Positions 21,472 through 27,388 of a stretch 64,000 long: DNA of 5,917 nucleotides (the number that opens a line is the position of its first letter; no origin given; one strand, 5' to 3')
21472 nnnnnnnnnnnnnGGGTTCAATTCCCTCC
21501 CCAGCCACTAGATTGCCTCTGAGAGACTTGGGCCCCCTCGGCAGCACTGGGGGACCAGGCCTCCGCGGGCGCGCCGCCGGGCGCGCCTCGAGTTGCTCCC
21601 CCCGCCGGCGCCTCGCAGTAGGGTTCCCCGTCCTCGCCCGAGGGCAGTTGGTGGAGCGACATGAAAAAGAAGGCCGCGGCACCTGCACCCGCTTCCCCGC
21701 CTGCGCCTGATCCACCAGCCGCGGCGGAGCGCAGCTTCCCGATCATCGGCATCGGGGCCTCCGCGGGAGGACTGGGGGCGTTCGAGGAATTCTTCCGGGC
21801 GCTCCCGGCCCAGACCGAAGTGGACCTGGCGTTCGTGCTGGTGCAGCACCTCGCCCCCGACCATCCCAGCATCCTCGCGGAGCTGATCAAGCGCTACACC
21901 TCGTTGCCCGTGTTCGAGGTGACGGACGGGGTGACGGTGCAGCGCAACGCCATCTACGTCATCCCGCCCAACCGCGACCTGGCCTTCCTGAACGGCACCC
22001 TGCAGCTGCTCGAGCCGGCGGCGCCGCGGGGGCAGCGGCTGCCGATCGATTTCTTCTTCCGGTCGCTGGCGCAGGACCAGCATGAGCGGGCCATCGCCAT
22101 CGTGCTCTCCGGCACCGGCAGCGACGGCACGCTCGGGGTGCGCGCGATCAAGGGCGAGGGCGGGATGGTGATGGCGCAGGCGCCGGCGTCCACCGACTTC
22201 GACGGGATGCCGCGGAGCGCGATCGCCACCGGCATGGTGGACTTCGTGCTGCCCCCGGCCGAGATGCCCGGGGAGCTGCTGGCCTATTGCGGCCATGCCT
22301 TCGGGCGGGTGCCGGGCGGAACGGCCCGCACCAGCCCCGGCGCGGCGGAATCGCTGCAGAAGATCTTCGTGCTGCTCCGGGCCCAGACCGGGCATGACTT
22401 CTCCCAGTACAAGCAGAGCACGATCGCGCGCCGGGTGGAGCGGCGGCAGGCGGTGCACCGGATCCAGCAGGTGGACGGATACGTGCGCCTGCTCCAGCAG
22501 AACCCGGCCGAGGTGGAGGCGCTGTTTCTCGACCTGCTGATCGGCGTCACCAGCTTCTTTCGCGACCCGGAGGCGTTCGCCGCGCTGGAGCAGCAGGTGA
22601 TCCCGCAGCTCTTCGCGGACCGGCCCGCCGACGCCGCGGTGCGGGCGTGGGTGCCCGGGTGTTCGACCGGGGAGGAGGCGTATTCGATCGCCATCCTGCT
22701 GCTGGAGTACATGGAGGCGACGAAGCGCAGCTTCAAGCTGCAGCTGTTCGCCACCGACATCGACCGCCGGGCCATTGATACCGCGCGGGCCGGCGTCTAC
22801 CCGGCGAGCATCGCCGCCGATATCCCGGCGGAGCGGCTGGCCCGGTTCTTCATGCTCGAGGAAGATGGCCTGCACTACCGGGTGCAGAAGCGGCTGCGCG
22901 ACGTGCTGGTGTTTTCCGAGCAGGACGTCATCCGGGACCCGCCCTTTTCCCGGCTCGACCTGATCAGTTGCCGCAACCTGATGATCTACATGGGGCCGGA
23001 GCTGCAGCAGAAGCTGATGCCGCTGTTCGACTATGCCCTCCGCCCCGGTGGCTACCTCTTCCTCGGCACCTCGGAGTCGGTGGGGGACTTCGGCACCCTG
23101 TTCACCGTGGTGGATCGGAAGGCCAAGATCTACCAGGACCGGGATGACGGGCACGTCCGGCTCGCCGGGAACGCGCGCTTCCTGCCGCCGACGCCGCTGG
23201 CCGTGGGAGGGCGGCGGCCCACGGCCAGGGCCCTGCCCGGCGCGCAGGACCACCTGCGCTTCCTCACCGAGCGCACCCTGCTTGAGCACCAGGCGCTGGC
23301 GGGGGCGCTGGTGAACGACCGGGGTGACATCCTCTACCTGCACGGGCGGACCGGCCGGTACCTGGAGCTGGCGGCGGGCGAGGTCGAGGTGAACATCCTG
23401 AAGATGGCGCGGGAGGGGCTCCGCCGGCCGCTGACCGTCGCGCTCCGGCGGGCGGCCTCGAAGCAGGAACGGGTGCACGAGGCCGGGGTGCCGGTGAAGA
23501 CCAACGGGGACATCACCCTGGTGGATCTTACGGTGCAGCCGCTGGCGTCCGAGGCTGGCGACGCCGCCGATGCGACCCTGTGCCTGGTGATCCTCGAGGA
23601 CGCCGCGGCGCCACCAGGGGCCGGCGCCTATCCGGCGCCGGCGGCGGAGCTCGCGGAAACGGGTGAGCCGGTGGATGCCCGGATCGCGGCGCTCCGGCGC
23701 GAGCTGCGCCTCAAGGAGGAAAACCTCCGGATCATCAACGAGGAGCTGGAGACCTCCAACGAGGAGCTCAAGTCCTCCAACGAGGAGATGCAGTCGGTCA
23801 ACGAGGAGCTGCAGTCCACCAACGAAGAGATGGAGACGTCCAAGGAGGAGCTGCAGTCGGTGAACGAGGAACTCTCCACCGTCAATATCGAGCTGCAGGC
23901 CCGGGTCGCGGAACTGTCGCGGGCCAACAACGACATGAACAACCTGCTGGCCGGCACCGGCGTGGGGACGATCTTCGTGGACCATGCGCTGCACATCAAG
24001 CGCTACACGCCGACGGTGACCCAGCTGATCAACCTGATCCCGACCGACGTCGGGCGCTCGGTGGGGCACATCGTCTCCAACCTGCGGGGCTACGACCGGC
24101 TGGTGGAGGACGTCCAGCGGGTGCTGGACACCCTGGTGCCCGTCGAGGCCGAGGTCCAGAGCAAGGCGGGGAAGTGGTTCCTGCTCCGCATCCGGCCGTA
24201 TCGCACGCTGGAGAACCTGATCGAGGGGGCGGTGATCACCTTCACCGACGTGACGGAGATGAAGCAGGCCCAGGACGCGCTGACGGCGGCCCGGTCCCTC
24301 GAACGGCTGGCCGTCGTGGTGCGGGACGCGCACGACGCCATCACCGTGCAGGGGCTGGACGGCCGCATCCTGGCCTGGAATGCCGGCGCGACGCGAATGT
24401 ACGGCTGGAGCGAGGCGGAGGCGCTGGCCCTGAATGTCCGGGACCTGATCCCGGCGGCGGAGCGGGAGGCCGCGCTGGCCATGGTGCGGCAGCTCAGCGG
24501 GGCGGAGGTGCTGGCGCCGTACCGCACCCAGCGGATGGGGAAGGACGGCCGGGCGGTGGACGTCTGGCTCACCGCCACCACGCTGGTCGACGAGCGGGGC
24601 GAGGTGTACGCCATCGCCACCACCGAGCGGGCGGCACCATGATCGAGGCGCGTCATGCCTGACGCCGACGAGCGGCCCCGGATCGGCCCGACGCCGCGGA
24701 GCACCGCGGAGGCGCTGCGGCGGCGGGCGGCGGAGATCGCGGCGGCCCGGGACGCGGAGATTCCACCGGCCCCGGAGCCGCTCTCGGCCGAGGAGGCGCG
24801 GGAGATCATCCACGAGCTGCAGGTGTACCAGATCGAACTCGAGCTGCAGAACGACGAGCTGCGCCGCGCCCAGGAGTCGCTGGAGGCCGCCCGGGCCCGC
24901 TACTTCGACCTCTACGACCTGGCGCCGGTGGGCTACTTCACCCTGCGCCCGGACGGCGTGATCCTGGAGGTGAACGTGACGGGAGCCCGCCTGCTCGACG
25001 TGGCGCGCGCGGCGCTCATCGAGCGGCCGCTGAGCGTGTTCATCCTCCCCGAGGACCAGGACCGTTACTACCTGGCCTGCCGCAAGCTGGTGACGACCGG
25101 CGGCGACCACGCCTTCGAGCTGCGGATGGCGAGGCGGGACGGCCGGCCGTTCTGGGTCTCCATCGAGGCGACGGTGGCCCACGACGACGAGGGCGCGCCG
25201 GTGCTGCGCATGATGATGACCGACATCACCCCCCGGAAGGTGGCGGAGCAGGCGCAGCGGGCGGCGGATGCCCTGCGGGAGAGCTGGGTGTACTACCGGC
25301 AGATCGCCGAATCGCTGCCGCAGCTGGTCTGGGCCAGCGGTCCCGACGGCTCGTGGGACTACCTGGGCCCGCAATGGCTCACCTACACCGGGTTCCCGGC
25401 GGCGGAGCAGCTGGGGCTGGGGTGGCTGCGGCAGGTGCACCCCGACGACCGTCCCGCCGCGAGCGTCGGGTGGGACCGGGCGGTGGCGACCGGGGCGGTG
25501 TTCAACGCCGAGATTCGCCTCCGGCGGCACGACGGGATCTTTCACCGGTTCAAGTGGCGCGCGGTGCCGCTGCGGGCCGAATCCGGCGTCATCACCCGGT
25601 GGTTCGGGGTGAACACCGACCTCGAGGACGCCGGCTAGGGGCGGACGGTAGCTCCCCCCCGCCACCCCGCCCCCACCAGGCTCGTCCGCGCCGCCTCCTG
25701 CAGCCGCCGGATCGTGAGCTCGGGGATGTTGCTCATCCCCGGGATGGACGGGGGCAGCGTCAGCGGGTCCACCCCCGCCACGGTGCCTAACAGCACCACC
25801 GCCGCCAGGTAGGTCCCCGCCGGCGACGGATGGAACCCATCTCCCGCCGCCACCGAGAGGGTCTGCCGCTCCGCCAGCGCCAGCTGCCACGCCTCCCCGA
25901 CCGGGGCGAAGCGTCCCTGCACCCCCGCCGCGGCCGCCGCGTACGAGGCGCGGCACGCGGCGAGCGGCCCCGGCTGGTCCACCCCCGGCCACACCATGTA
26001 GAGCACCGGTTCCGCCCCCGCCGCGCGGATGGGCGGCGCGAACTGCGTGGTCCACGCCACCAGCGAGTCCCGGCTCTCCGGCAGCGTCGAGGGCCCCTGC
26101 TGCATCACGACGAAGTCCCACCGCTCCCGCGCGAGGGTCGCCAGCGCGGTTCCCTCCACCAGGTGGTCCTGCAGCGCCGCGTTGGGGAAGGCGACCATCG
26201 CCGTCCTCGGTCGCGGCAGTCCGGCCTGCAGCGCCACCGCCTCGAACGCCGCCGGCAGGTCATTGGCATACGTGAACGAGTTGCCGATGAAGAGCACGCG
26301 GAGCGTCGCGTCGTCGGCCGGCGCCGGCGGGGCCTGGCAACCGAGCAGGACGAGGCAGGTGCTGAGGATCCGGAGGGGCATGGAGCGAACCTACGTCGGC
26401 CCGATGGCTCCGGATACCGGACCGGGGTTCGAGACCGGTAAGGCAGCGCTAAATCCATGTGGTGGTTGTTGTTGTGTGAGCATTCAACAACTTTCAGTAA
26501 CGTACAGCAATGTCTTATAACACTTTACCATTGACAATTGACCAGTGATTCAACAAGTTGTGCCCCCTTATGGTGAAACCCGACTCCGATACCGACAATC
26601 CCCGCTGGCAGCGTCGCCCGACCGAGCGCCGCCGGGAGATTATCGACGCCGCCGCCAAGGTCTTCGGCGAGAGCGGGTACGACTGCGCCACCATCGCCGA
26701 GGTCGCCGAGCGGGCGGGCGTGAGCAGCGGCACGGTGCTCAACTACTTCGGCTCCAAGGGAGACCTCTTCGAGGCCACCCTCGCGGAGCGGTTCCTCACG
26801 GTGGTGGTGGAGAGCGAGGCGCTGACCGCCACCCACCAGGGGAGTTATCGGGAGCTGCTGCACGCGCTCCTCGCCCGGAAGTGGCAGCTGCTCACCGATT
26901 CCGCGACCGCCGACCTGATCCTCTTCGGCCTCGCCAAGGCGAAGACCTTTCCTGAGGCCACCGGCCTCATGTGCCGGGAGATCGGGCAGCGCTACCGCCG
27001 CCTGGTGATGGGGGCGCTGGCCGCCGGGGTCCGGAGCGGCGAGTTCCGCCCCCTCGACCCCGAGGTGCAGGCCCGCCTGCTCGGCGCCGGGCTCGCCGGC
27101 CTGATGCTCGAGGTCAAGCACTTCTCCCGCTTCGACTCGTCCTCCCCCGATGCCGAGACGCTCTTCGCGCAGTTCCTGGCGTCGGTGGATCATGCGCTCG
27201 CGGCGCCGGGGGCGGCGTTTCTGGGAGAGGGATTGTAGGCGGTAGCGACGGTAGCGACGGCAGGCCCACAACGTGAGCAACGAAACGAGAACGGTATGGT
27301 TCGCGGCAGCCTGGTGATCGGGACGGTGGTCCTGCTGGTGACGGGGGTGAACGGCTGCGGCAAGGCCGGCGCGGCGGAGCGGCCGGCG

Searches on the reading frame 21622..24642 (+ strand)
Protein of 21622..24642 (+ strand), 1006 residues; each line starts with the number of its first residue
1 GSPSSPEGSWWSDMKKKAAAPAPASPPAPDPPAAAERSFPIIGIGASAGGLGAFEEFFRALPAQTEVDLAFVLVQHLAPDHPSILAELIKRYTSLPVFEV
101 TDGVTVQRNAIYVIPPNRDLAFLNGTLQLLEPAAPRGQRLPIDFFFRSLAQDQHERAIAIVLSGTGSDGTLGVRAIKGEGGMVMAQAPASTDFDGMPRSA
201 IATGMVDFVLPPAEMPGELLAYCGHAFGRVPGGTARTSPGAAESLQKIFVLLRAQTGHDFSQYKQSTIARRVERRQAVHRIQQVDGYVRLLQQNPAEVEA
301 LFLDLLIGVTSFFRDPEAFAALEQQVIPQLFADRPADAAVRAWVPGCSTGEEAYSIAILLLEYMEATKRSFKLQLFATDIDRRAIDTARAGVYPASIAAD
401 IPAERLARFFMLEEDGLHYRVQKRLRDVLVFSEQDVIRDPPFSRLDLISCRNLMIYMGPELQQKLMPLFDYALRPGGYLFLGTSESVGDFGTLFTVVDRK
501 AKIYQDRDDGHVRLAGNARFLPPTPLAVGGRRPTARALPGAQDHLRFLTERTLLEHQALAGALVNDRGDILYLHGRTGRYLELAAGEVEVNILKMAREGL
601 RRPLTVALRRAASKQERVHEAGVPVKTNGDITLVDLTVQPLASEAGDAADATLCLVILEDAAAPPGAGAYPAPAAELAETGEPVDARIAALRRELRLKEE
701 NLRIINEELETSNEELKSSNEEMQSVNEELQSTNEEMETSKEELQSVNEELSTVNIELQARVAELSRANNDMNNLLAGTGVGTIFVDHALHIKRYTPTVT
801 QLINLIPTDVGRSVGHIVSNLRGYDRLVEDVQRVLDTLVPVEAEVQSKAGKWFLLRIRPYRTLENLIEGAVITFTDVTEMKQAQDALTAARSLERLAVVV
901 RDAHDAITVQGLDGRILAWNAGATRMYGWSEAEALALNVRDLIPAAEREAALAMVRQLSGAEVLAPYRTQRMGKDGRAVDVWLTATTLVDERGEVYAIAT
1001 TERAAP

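Call 24: search_protein_families(library=pfam, proteins=[window:21622-24642:+], max_evalue=0.001)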
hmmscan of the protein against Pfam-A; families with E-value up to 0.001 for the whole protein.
window:21622-24642:+ (1006 aa): 9 families
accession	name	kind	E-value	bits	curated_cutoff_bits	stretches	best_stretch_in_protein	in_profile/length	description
PF01339.22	CheB_methylest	-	3.3e-54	183.7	24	1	42-219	1-174/174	CheB methylesterase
PF01739.24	CheR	-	2.3e-49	167.9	27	1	309-500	2-192/195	CheR methyltransferase, SAM binding domain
PF13596.12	PAS_10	-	4.7e-29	101.6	22.1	1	772-878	1-106/106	PAS domain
PF08448.16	PAS_4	-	4.6e-15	56.2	23.1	2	904-998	5-98/110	PAS fold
PF03705.20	CheR_N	-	2.1e-13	50.2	27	1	245-295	3-53/53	CheR methyltransferase, all-alpha domain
PF00989.32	PAS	-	5.4e-11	43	22.6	1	895-998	2-107/113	PAS fold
PF13426.13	PAS_9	-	4.9e-09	36.8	27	1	905-999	2-95/103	PAS domain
PF10473.14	CENP-F_leu_zip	-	6.3e-05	23.5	34.5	1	686-777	24-111/140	Leucine-rich repeats of kinetochore protein Cenp-F/LEK1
PF06818.20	Fez1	-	8e-05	23.6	34.4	1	689-762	34-114/199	Fez1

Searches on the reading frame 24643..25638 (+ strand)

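Call 24: search_protein_families(library=pfam, proteins=[window:24643-25638:+], max_evalue=0.001)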
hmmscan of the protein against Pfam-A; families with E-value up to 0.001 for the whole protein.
window:24643-25638:+ (331 aa): 4 families
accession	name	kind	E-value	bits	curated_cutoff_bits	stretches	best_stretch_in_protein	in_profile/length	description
PF08447.18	PAS_3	-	2e-25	89.3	25.6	2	241-324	4-89/89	PAS fold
PF00989.32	PAS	-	1.2e-16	61.1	22.6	2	87-195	3-113/113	PAS fold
PF08448.16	PAS_4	-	2.6e-16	60.3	23.1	2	223-327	2-105/110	PAS fold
PF13426.13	PAS_9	-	7.3e-16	58.8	27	1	95-196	1-102/103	PAS domain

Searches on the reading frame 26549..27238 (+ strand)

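Call 24: search_protein_families(library=pfam, proteins=[window:26549-27238:+], max_evalue=0.001)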
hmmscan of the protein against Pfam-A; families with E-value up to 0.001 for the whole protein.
window:26549-27238:+ (229 aa): 4 families
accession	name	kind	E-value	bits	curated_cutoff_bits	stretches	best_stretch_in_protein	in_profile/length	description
PF00440.29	TetR_N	-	1.2e-16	60.6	24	1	31-76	1-46/47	Bacterial regulatory proteins, tetR family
PF16859.10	TetR_C_11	-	0.00016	22.4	32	1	97-181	4-89/113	Tetracyclin repressor-like, C-terminal domain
PF14246.11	TetR_C_7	-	0.00064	20.1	22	0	103-178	2-77/119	AefR-like transcriptional repressor, C-terminal domain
PF13977.11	TetR_C_6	-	0.00077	20.1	27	1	119-189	21-90/115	BetI-type transcriptional repressor, C-terminal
